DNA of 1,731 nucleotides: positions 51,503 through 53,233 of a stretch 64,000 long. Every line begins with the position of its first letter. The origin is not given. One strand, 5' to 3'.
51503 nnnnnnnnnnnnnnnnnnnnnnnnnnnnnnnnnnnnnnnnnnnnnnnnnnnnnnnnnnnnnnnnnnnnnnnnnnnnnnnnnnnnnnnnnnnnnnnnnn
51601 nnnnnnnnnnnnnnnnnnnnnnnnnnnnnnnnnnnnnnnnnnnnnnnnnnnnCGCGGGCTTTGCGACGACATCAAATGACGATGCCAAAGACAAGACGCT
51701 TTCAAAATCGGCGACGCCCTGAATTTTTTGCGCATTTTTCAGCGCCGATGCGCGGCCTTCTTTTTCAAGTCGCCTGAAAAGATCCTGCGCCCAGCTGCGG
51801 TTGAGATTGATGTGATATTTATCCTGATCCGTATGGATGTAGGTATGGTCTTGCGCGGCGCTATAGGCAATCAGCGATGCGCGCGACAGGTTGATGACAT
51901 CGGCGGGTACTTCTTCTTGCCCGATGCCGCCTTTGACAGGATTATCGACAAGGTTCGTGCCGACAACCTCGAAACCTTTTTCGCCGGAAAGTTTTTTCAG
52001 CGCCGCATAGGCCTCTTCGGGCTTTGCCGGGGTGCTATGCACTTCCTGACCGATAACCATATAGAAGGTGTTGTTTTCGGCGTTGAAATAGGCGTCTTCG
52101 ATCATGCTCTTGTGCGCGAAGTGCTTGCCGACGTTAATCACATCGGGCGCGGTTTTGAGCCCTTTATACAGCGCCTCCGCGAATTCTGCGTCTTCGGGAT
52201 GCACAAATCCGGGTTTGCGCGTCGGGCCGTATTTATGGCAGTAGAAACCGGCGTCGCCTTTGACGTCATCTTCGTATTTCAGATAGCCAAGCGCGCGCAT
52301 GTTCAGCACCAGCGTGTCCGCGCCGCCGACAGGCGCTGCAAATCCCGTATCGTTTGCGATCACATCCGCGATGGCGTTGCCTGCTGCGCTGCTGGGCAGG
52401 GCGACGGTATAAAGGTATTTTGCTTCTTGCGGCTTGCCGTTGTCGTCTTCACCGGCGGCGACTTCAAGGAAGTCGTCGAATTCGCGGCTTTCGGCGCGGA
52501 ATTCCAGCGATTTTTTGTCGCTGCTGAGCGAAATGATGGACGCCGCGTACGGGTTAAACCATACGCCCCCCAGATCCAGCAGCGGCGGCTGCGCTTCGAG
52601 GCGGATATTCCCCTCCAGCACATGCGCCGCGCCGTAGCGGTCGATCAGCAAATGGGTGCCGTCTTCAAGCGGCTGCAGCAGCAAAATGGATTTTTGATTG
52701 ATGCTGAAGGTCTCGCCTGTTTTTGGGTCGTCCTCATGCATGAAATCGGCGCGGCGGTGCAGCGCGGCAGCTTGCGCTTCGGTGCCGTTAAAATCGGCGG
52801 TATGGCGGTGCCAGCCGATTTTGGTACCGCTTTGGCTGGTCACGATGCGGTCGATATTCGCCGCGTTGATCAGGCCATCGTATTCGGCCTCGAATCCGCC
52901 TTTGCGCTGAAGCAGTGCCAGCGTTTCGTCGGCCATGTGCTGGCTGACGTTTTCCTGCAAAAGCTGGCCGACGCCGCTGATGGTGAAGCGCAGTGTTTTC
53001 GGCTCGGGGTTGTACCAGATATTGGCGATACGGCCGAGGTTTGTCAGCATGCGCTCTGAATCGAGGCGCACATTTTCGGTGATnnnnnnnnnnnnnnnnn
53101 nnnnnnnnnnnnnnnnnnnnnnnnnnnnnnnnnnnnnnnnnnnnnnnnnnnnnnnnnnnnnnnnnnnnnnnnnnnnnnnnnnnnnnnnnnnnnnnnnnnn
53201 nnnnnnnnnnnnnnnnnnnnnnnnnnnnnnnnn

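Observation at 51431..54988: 1185-aa leaderless orphan with repeated modules in its C-terminal half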

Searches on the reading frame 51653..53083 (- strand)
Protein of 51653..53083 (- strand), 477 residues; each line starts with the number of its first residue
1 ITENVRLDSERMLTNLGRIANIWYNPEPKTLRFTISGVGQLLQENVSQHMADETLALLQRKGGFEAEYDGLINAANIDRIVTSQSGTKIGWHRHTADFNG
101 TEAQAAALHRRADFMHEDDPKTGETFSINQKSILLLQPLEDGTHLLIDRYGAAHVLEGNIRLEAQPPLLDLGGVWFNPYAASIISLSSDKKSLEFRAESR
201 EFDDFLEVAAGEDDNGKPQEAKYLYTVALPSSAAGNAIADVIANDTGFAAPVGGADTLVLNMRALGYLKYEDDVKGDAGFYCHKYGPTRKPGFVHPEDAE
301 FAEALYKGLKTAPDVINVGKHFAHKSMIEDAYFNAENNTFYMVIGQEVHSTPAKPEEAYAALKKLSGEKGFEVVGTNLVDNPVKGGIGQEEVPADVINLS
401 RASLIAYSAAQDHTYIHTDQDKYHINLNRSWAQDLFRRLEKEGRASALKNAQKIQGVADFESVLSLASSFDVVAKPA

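Call 42: search_protein_families(library=pfam, proteins=[window:51653-53083:-], max_evalue=10)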
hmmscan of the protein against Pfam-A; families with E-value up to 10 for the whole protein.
window:51653-53083:- (477 aa): 0 families

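Call 53: predict_structure(alignment_id=A2)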
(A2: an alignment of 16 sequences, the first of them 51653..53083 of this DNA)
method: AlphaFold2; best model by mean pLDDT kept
length: 477 residues; sequences in the alignment: 16
mean_pLDDT: 86.6   pTM: 0.84
mean pLDDT of the five models: 86.6, 84.4, 79.5, 79.2, 78.0
residues with pLDDT >= 90: 243; 70-90: 191; 50-70: 36; < 50: 7
segments of 3 or more residues with pLDDT < 50: 474-477
pLDDT, mean of each block of 10 residues (from residue 1): 80 87 90 83 90 87 82 90 94 82 92 95 95 96 95 95 95 95 92 93 91 82 91 94 88 65 91 76 75 82 87 90 93 94 89 93 93 88 75 92 91 89 88 90 82 63 59 47
secondary structure, 60 per line:
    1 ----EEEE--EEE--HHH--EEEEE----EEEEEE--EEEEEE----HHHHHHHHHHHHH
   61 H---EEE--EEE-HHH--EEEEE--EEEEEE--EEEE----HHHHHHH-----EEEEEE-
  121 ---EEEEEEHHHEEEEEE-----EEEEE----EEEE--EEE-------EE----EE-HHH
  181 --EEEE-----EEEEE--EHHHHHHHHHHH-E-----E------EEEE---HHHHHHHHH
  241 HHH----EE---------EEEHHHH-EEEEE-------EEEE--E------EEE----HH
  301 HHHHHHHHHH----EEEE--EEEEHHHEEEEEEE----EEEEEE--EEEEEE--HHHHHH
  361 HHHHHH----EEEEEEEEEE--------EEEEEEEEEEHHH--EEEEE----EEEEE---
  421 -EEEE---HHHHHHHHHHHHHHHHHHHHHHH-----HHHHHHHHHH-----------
elements in order: E5-8 E11-13 E21-25 E30-35 E38-43 H48-61 E65-67 E70-72 E79-83 E86-91 E94-97 H102-108 E114-119 E124-129 E133-138 E144-148 E153-156 E159-161 E183-186 E192-196 H200-210 E225-228 H232-243 E259-261 H262-265 E267-271 E279-282 E292-294 H299-310 E315-318 E321-324 E328-334 E339-344 E347-352 H355-366 E371-380 E389-398 E404-408 E413-417 E422-425 H429-451 H457-466

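Call 55: fold_search(model_id=the predicted structure, library=pdb)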
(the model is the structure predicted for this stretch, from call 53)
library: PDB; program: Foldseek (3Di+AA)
matches with E <= 10: 716; with E <= 0.001: 0
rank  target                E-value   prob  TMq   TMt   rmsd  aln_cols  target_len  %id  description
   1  9eh2_y                2.8e-03  0.23  0.12  0.13  23.6       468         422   10  RNA polymerase II-DSIF-SPT6-PAF1c-TFIIS-IWS1-SETD2-FACT nucleosome upstream (released 2024-12-18)
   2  4a2m_C                3.1e-03  0.15  0.10  0.08  26.5       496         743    9  Structure of the periplasmic domain of the heparin and heparan sulphate sensing hybrid two component system BT4663 in  (released 2012-05-02)
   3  7nky_O                4.6e-03  0.25  0.15  0.16  19.2       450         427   10  RNA Polymerase II-Spt4/5-nucleosome-FACT structure (released 2021-07-07)
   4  4a2l_E                5.7e-03  0.10  0.10  0.08  22.3       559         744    8  Structure of the periplasmic domain of the heparin and heparan sulphate sensing hybrid two component system BT4663 in  (released 2012-05-02)
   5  8glv_Do               6.0e-03  0.23  0.12  0.05  26.2       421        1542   12  96-nm repeat unit of doublet microtubules from Chlamydomonas reinhardtii flagella (released 2023-05-31)
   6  7xsx_k                6.7e-03  0.23  0.13  0.14  19.6       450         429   11  RNA polymerase II elongation complex transcribing a nucleosome (EC49) (released 2022-09-07)
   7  3d6w_A                8.3e-03  1.00  0.16  0.58   4.4        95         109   13  LytTr DNA-binding domain of putative methyl-accepting/DNA response regulator from Bacillus cereus. (released 2008-07-15)
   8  3d6w_B                1.0e-02  0.99  0.16  0.53   7.2       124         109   16  LytTr DNA-binding domain of putative methyl-accepting/DNA response regulator from Bacillus cereus. (released 2008-07-15)
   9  2ce8_A                2.6e-02  0.12  0.12  0.14  17.4       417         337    9  An EH1 peptide bound to the Groucho-TLE WD40 domain. (released 2006-06-14)
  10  9ext_A                2.9e-02  0.09  0.10  0.12  20.9       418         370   11  Crystal structure of Yeast Clathrin Heavy Chain N-terminal domain bound to APL2/AP-1 Beta peptide (LLDL) (released 2024-11-13)
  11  8glv_Cq               3.1e-02  0.07  0.09  0.06  22.7       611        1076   10  96-nm repeat unit of doublet microtubules from Chlamydomonas reinhardtii flagella (released 2023-05-31)
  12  9dwv_A                3.7e-02  0.09  0.13  0.09  19.6       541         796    7  Ternary complex of CRBN-DDB1-PPIL4 RRM domain with FPFT-2216 (released 2025-08-06)
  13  6djk_A                3.7e-02  0.06  0.08  0.09  21.4       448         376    8  Structure of DNA polymerase III subunit beta from Rickettsia typhi in complex with a natural product (released 2019-05-29)
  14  6ap4_I                4.3e-02  0.06  0.09  0.11  21.9       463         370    8  Crystal structure of the DNA polymerase III subunit beta from Acinetobacter baumannii (released 2017-12-20)
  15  4cbv_D                4.5e-02  0.87  0.17  0.28  12.9       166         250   10  X-ray structure of full-length ComE from Streptococcus pneumoniae. (released 2014-02-12)
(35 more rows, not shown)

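Call 60: search_protein_families(library=pfam, alignment_id=A2, max_evalue=10)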
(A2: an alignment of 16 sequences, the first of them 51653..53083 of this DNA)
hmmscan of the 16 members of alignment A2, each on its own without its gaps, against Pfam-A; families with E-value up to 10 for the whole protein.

A. member 1, window:51653-53083:- (477 aa): 0 families

B. families by the number of members that match (of 16 scanned): 10 families
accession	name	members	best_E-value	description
PF21464.2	flgE_D3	1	0.0012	Flagellar hook protein FlgE, D3 domain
PF19625.5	DUF6130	1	0.012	Family of unknown function (DUF6130)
PF24204.1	DUF7428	1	0.02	Domain of unknown function (DUF7428)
PF13412.12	HTH_24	1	0.045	Winged helix-turn-helix DNA-binding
PF24370.1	DUF7526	1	0.084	Family of unknown function (DUF7526)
PF17758.7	Prot_ATP_ID_OB_N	1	0.097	Proteasomal ATPase OB N-terminal domain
PF24518.1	Ig_CD22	1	0.1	B-cell receptor CD22-like, first Ig-like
PF18764.7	nos_propeller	1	0.12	Nitrous oxide reductase propeller repeat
PF02813.19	Retro_M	1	0.15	Retroviral M domain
PF19479.4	DUF6015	1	0.22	Family of unknown function (DUF6015)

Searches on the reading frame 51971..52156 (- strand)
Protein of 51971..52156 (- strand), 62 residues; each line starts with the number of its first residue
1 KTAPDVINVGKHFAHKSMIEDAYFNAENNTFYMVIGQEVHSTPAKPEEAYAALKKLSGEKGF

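Call 45: search_solved_structures(query=A3, max_evalue=10, show_alignments=3)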
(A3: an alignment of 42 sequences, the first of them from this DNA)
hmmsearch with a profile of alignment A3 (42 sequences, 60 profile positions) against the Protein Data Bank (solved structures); distinct sequences matched with E-value up to 10: 12.
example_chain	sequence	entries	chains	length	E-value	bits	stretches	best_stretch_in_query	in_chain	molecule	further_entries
7ur8_A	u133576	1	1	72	0.29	14.4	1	20-50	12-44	170_h_ob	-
3iwz_A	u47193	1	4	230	0.54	13.6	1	39-58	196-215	Catabolite activation-like protein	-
9bvl_P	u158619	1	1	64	0.75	13.1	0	36-53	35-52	Factor X light chain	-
6kmc_A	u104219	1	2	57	0.77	13.1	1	33-59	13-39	Immunoglobulin G-binding protein G B1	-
9kpr_A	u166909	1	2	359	0.89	12.9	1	26-57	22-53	Transcriptional regulator, LacI family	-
8wcj_A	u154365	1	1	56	0.94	12.8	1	34-59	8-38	Immunoglobulin G-binding protein G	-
36ro_L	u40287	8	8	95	1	12.7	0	28-53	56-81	DNA-directed RNA polymerase subunit Rpo11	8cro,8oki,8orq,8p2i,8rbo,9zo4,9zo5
6njf_A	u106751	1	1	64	1.2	12.5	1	23-57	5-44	Immunoglobulin G-binding protein G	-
2zw1_A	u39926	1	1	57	1.2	12.5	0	33-59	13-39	Protein LG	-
2rq7_A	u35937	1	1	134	1.4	12.3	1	25-57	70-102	ATP synthase epsilon chain,ATP synthase epsilon chain, chloroplastic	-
8vl3_A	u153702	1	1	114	1.5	12.2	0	38-58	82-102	De novo designed protein F3 parent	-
4qjv_B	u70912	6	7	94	1.5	12.1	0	28-53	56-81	DNA-directed RNA polymerase subunit L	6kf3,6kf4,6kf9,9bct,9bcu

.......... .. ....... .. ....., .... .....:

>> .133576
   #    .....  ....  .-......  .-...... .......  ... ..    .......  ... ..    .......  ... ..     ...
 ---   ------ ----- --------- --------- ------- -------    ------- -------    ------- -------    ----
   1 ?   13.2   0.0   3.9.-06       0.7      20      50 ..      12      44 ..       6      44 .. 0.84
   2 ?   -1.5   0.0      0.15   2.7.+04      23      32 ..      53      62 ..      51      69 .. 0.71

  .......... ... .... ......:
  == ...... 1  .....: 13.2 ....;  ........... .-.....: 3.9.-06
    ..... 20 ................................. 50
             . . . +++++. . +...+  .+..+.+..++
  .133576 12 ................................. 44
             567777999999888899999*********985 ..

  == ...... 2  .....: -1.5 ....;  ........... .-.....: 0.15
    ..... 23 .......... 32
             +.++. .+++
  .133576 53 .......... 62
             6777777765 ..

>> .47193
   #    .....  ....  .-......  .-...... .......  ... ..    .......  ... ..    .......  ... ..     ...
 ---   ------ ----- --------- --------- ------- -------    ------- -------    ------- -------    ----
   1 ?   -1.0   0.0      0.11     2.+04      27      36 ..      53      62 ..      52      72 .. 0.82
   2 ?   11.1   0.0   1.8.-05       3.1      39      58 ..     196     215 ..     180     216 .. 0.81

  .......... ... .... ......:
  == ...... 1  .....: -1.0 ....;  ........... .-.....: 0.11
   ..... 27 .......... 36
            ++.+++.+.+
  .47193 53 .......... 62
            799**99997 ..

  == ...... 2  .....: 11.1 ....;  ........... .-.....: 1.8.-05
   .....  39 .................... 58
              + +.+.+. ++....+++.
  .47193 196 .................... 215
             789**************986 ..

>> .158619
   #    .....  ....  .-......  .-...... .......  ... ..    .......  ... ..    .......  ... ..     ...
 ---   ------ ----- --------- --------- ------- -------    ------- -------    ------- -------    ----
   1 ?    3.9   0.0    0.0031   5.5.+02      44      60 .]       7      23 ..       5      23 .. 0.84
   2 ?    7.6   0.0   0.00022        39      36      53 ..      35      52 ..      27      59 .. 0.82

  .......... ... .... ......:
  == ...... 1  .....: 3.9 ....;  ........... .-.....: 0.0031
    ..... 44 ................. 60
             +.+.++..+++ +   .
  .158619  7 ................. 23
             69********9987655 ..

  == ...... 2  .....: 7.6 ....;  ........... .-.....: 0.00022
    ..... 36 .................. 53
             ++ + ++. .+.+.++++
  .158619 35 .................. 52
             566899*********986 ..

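Call 78: find_homologous_proteins(query=A3, max_evalue=0.001)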
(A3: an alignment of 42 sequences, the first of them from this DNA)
Query A3 (42 sequences): 946 candidates shared short words with the query, none scored E <= 0.001.
